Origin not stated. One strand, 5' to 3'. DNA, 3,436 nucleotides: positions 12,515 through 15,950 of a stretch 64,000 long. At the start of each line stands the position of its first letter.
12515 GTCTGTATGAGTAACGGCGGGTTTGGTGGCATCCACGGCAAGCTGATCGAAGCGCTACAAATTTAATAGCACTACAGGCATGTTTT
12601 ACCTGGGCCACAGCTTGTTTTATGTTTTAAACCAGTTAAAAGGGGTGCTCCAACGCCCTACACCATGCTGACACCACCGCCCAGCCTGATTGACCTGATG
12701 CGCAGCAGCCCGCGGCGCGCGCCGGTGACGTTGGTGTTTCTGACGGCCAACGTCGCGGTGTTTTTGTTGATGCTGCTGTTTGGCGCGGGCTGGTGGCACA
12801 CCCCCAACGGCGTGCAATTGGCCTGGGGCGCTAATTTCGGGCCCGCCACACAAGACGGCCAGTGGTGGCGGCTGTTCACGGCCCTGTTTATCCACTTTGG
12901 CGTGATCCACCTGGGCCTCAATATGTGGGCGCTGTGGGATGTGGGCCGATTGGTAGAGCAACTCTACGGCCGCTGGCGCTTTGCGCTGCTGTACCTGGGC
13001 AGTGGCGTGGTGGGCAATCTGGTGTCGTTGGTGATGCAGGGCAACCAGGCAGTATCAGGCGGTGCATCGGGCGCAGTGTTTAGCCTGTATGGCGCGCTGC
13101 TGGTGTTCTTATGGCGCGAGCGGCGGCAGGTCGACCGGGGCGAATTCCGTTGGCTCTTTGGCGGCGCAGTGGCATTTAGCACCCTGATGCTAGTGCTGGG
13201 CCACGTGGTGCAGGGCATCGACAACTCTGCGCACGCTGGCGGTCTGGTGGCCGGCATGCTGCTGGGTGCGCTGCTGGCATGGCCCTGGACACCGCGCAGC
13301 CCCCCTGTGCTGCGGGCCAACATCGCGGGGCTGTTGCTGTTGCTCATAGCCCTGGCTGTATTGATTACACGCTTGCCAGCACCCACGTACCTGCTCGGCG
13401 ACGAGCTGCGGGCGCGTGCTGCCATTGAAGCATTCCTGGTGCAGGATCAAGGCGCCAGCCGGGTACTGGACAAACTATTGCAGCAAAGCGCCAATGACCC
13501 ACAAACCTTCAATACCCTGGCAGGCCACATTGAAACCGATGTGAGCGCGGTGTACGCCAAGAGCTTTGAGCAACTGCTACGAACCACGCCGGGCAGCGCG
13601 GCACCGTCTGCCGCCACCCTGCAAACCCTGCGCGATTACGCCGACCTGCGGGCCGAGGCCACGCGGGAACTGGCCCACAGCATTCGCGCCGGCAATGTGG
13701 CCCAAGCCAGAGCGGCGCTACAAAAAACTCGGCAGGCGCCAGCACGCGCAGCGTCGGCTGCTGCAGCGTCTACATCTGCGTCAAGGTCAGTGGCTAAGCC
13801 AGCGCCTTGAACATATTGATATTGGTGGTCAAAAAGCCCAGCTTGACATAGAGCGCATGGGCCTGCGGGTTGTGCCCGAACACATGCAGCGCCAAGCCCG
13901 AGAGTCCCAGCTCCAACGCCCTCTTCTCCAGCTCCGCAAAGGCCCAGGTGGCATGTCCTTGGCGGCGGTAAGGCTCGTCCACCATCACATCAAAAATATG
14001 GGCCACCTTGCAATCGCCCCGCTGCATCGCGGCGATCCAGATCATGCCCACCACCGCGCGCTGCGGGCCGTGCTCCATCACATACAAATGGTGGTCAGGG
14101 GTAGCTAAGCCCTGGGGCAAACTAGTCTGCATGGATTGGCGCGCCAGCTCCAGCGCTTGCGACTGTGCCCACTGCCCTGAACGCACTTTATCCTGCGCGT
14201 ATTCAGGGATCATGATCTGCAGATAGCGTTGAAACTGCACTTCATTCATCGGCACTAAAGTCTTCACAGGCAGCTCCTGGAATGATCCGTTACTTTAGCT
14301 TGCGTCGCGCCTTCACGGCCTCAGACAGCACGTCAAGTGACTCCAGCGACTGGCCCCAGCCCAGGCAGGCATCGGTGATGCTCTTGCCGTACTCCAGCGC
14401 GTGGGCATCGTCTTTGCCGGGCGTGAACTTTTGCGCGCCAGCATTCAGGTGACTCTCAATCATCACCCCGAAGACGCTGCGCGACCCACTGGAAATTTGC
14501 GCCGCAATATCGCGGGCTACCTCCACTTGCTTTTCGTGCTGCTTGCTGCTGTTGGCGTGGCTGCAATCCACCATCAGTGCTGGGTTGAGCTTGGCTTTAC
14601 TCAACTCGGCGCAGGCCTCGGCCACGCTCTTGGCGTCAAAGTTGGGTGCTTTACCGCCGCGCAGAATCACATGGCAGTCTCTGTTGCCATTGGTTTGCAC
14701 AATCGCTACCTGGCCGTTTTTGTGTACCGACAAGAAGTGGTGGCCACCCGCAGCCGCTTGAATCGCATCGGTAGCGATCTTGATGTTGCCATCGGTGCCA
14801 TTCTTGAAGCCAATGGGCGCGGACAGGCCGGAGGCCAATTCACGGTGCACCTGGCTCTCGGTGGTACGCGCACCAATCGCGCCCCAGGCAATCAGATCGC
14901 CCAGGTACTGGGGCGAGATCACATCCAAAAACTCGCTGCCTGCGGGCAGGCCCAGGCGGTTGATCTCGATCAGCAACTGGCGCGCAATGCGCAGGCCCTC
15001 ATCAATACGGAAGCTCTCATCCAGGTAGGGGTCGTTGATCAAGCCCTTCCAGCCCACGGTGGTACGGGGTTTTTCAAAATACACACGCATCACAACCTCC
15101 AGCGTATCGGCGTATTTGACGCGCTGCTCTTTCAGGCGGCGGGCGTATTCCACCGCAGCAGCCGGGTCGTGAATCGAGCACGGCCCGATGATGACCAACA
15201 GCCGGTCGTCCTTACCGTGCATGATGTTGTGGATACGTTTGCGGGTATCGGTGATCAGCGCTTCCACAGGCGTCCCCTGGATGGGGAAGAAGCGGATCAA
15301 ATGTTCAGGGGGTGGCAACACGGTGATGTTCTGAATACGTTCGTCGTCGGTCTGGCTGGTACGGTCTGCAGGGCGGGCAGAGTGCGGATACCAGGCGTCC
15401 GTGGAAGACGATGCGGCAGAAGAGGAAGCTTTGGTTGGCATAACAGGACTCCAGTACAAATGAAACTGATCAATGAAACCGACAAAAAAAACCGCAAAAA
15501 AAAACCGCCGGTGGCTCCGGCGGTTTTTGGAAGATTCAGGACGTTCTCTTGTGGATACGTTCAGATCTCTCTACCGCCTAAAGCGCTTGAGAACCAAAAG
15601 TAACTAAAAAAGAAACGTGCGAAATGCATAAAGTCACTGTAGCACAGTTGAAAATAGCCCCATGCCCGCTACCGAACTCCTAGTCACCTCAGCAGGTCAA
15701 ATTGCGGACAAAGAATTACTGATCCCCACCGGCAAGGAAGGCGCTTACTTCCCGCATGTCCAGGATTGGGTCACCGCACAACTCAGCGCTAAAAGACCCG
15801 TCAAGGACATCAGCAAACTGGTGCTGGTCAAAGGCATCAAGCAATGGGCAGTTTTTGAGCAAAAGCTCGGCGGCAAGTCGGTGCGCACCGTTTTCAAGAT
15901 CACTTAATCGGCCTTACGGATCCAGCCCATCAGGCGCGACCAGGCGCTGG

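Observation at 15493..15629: Unannotated leader peptide rich in Phe, Tyr and Trp, plus an intrinsic terminator, upstream of DAHP synthase: a candidate ribosome-mediated attenuator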

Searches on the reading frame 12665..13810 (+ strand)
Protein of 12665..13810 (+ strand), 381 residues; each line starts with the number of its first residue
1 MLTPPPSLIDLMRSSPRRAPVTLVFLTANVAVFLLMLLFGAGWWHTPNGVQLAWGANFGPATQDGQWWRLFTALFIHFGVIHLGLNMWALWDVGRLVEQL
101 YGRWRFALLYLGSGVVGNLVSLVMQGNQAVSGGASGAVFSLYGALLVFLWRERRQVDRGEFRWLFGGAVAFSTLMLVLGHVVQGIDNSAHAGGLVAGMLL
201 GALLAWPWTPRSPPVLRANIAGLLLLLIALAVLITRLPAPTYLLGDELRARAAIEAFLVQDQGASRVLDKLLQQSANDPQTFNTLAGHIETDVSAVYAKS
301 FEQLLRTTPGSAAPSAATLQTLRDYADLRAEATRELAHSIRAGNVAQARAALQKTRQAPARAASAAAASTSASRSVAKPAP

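Call 11: search_protein_families(library=pfam, proteins=[window:12665-13810:+])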
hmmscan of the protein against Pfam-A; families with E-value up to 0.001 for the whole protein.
window:12665-13810:+ (381 aa): 1 family
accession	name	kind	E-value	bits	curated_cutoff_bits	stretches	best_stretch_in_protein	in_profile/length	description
PF01694.28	Rhomboid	-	2.6e-36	125.4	22.6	1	65-205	2-141/143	Rhomboid domain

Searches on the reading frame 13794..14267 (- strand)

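Call 11: search_protein_families(library=pfam, proteins=[window:13794-14267:-])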
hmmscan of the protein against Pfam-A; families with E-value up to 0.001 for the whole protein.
window:13794-14267:- (157 aa): 4 families
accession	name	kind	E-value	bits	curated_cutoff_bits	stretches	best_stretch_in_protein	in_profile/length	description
PF00583.31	Acetyltransf_1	-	1.2e-16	61.4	20.7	1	43-145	17-116/116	Acetyltransferase (GNAT) family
PF13508.13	Acetyltransf_7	-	5.6e-09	36.7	27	1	58-145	2-82/84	Acetyltransferase (GNAT) domain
PF13673.13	Acetyltransf_10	-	4.6e-07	30.3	23.6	1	47-148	19-110/128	Acetyltransferase (GNAT) domain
PF13302.13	Acetyltransf_3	-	6.8e-05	24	25.4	1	24-145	20-137/138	Acetyltransferase (GNAT) domain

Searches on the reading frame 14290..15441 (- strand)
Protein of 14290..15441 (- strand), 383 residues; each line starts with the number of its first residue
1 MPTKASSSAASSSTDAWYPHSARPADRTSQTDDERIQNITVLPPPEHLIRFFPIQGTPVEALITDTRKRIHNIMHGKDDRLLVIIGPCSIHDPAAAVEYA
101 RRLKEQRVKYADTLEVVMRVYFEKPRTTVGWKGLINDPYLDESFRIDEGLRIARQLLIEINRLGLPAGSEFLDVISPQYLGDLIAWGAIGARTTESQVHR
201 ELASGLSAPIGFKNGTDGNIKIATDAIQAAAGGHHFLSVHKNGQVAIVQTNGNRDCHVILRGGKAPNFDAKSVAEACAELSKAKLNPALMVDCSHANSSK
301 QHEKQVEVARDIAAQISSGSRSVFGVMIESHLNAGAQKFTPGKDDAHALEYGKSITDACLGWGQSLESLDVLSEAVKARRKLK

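Call 11: search_protein_families(library=pfam, proteins=[window:14290-15441:-])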
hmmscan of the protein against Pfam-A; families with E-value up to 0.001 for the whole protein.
window:14290-15441:- (383 aa): 1 family
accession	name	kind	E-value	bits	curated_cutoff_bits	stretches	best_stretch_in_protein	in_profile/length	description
PF00793.26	DAHP_synth_1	-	3.5e-95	318.4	25.5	1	72-364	9-264/270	DAHP synthetase I family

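Call 12: find_related_loci(query=window:14290-15441:-, collection=genome_contigs, flank=3000)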
Query window:14290-15441:- (383 aa) in genome_contigs; peptide patterns used: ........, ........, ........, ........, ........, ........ (x = any residue, [..] = any of these).
600 stretches matched a pattern (row limit reached: there are more); 599 encode a relative of the query (tblastn E <= 1e-3); the best 80 are kept; 80 distinct loci.
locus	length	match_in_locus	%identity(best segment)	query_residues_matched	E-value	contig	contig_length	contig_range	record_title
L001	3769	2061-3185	87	8-382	0e+0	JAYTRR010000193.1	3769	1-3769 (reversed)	MAG: Burkholderiales bacterium isolate GFS_4813 GFS_4813_192, whole genome shotgun sequence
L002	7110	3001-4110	83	5-377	0e+0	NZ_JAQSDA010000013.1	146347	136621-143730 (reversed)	MAG: Polaromonas sp. isolate U-2019 MAG005 NODE_25_length_146347_cov_24.609343, whole genome shotgun sequence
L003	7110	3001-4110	82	7-380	0e+0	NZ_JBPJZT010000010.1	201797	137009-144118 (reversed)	Variovorax sp. GT1P44 NODE_10_length_201797_cov_42.907720, whole genome shotgun sequence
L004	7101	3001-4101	83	7-376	0e+0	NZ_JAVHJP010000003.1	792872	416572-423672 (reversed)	Hydrogenophaga pseudoflava strain CZa25-1 CZa25-1_scaffold3, whole genome shotgun sequence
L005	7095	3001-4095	82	14-381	0e+0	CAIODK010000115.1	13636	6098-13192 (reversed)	MAG: uncultured Burkholderiales bacterium isolate LJ-5-9m_bin-0025 genome assembly, contig: bin-0025:115/373, whole geno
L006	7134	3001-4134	83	6-383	0e+0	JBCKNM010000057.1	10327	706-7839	Polaromonas sp. isolate SLM_MC1B_24-A05 Node_57_length_10327_cov_56.118692, whole genome shotgun sequence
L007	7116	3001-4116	81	6-380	0e+0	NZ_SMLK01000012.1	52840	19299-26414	Ramlibacter humi strain 18x22-1 contig12, whole genome shotgun sequence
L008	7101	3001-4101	82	12-381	0e+0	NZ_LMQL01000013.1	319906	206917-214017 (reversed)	Ramlibacter sp. Leaf400 contig_7, whole genome shotgun sequence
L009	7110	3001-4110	81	9-382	0e+0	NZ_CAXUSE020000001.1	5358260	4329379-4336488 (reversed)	Acidovorax sp. LjRoot129 LJR129c1, whole genome shotgun sequence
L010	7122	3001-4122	79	1-380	0e+0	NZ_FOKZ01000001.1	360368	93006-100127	Polaromonas sp. OV174, whole genome shotgun sequence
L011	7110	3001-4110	81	7-380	0e+0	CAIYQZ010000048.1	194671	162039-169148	uncultured bacterium isolate ErkenSummer_bin-6677 genome assembly, contig: bin-6677:48/79, whole genome shotgun sequence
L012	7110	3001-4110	80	7-380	0e+0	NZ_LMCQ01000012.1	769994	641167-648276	Variovorax sp. Root318D1 contig_2, whole genome shotgun sequence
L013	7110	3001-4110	80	7-380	0e+0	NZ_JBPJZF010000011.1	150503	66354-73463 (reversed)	Variovorax sp. LT1R16 NODE_11_length_150503_cov_59.169072, whole genome shotgun sequence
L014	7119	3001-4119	80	7-383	0e+0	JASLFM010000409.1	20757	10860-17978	MAG: Acidovorax sp. isolate SHSU.bins.332 k141_1478465, whole genome shotgun sequence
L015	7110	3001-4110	80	7-380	0e+0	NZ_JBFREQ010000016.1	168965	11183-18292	Variovorax sp. M-6 SCAFFOLD_15, whole genome shotgun sequence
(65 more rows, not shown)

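Call 40: search_protein_families(library=ncbifam, proteins=[window:14290-15441:-])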
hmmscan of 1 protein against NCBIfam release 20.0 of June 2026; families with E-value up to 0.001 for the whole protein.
window:14290-15441:- (383 aa): 6 families
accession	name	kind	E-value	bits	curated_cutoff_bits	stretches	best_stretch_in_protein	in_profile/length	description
NF006723.0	PRK09261.1-1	equivalog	4.9e-162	538.7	568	1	29-381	3-350/351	3-deoxy-7-phosphoheptulonate synthase AroG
TIGR00034.1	aroFGH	equivalog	1e-159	530.9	173.2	1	32-380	1-342/342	3-deoxy-7-phosphoheptulonate synthase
NF009395.0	PRK12755.1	subfamily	3.3e-156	519.5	343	1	28-381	4-353/355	3-deoxy-7-phosphoheptulonate synthase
NF009396.0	PRK12756.1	subfamily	2.8e-150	500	463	1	29-380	2-348/349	Trp-sensitive 3-deoxy-7-phosphoheptulonate synthase AroH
NF009933.0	PRK13396.1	subfamily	0.00063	18.8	486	0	72-110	93-131/352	3-deoxy-7-phosphoheptulonate synthase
TIGR01361.1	DAHP_synth_Bsub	equivalog_domain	0.00094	18.6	267.75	0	66-218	12-143/260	3-deoxy-7-phosphoheptulonate synthase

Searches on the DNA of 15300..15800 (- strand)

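Call 7: search_rna_families(source=window, start=15300, end=15800, threshold=evalue, max_evalue=10, show_alignments=3)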
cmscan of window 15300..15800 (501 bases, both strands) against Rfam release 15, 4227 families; matches with E-value up to 10: 10.
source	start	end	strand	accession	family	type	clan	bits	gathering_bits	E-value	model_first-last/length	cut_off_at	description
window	15466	15546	+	RF02621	BSnc120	Gene; sRNA;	-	23.9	114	0.0043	1-88/88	no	Brucella sRNA 120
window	15497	15623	-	RF00512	Leu_leader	Cis-reg; leader;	-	21.1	50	0.057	1-148/148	no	Leucine operon leader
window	15499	15546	-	RF00370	sroD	Gene; sRNA;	-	19.9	50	0.19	1-86/86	no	sroD RNA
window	15496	15561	-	RF01859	Phe_leader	Cis-reg; leader;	-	18.6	55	1.5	1-125/125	no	Phenylalanine leader peptide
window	15494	15563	-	RF02074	STnc240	Gene; sRNA;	-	18.2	55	5.3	1-77/77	no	Enterobacterial sRNA STnc240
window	15466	15529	+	RF00370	sroD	Gene; sRNA;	-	17.6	50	0.68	1-86/86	no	sroD RNA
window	15497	15563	-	RF02399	NsiR1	Gene; sRNA;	-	16.4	39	1.2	1-60/60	no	Nitrogen stress-induced RNA 1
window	15499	15528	-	RF00106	RNAI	Gene; antisense;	-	15.9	47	2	73-99/102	no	RNAI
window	15324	15366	-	RF01933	bxd_5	Gene; lncRNA;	-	14.5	50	0.56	1-57/57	no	Bithoraxoid conserved region 5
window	15456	15525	+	RF02236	asX2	Gene; sRNA;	-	12.8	70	8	1-87/87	no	Xanthomonas sRNA asX2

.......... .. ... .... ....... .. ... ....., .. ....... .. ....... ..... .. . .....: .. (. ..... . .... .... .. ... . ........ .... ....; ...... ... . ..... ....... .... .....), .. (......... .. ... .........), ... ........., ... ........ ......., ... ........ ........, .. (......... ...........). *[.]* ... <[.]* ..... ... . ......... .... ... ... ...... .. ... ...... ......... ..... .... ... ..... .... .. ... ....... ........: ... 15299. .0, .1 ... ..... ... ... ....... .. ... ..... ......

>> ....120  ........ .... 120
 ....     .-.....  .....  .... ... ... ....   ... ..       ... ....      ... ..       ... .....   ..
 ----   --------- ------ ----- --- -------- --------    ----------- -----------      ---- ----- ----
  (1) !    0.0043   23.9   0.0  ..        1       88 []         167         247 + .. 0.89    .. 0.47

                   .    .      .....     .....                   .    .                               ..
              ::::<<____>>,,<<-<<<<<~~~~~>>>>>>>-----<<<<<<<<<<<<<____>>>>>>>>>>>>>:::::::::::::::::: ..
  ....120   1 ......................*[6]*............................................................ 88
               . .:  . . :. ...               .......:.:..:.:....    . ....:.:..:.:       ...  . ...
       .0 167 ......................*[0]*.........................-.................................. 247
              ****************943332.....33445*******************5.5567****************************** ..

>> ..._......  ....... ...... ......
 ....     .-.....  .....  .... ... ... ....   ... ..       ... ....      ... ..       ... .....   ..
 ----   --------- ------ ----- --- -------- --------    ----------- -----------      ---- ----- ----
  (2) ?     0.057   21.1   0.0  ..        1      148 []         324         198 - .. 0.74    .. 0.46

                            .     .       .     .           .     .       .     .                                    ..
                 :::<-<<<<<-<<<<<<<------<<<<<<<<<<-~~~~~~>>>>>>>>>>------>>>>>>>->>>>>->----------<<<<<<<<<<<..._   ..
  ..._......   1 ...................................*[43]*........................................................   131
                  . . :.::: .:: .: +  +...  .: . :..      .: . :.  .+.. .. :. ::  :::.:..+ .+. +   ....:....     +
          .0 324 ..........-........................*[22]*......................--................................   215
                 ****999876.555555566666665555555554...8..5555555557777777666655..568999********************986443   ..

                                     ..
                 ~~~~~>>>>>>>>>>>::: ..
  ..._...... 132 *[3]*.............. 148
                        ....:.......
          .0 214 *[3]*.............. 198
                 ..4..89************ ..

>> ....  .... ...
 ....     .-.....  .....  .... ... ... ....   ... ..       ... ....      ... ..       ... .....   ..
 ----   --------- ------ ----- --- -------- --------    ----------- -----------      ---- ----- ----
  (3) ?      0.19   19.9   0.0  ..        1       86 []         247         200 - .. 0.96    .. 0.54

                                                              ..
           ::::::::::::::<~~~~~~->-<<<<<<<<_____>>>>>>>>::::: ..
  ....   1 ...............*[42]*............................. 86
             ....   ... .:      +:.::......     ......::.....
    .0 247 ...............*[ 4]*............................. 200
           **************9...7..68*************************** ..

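Call 58: build_rna_model(alignment_id=A1, structure=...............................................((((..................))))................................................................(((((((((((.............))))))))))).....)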
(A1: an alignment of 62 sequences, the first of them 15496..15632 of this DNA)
Model R1 built from alignment A1 (62 sequences, 177 columns); structure: as given.
model positions 137; base pairs 15; branch points 1; effective number of sequences 6.64; information 0.59 bits per position. Calibrated on 0.2 Mb of random sequence (short: E-values are rough).
structure used (alignment columns):
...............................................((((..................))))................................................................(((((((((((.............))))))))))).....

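Call 59: search_with_rna_model(model_id=R1, sources=[window, L018, L034, L035, L037, L039, L044, L047, L048, L054, L059, L065, L070, L071, L072, L073, L074, L076, L077, L079, L001, L002, L003, L009, L023, L046, L057, L067], max_evalue=1)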
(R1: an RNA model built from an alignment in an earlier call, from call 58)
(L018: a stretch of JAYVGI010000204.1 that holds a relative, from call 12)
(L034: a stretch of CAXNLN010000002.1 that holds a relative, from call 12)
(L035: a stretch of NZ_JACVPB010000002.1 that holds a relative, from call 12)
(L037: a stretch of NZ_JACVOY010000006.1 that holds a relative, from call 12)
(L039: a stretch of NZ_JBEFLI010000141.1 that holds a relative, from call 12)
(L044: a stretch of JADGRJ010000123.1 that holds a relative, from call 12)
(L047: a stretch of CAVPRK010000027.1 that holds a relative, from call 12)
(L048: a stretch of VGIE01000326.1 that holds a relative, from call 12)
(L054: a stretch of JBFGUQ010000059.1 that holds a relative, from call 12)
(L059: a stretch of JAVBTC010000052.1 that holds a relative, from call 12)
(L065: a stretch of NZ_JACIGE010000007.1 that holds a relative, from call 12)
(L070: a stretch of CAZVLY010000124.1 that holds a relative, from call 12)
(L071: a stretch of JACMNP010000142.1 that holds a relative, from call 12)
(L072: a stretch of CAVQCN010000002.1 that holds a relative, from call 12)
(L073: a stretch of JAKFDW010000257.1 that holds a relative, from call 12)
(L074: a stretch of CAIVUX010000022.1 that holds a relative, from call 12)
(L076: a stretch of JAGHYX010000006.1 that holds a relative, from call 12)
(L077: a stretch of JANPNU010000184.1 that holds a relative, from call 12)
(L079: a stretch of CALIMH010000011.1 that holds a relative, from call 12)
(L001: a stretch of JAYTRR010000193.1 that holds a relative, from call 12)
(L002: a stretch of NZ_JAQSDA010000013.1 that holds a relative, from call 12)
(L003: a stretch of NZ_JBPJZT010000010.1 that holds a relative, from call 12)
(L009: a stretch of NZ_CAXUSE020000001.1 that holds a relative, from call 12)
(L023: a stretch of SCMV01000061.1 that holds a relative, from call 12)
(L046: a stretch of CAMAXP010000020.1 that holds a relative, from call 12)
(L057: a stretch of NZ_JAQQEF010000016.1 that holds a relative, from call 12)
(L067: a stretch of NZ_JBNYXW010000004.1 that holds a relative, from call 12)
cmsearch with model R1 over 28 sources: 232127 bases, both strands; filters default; matches with E-value up to 1: 24.
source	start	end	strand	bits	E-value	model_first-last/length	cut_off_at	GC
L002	2810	2942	+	104.3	3.5e-20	1-137/137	no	0.52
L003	2819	2956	+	102.1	1e-19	1-137/137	no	0.57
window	15497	15632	-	100.1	2.7e-19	1-137/137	no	0.44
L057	2723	2851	+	99.6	3.6e-19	1-137/137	no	0.49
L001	1876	2012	+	95.9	2.2e-18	1-137/137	no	0.49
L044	1820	1954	+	85.8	3.3e-16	1-137/137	no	0.61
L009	2799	2929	+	81.7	2.5e-15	1-137/137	no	0.51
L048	2108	2235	+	78.7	1.1e-14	1-137/137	no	0.55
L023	2832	2959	+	73.9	1.2e-13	1-137/137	no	0.57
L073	3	116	+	68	2.2e-12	23-137/137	no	0.44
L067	2808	2953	+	67.3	3.2e-12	1-137/137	no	0.45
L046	2814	2948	+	66.8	4e-12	1-137/137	no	0.59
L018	1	88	+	54.4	1.9e-09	48-137/137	5'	0.5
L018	59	167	-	29.3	0.00048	1-137/137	no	0.5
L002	2914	2940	-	24.8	0.0044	104-133/137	no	0.63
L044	1922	1952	-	23.7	0.0075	104-133/137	no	0.68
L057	2821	2849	-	22.6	0.013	104-133/137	no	0.52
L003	2922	2955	-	21.4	0.024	104-133/137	no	0.59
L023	2930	2954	-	19.9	0.051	107-132/137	no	0.6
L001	1983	2007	-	19.5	0.062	107-132/137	no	0.68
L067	2926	2951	-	19.4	0.064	104-133/137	no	0.46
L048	2201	2230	-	17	0.22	107-132/137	no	0.6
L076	2814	2969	+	14.2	0.87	1-137/137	no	0.59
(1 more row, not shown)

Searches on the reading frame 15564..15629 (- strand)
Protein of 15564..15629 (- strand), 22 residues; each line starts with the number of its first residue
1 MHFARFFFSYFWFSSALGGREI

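Call 39: search_protein_families(library=ncbifam, proteins=[window:15564-15629:-], max_evalue=1)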
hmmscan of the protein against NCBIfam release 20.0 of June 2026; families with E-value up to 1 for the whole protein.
seq(22 aa): 0 families

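Call 44: list_cluster_members(proteins=[window:15564-15629:-, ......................, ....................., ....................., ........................, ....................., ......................, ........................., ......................, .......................])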
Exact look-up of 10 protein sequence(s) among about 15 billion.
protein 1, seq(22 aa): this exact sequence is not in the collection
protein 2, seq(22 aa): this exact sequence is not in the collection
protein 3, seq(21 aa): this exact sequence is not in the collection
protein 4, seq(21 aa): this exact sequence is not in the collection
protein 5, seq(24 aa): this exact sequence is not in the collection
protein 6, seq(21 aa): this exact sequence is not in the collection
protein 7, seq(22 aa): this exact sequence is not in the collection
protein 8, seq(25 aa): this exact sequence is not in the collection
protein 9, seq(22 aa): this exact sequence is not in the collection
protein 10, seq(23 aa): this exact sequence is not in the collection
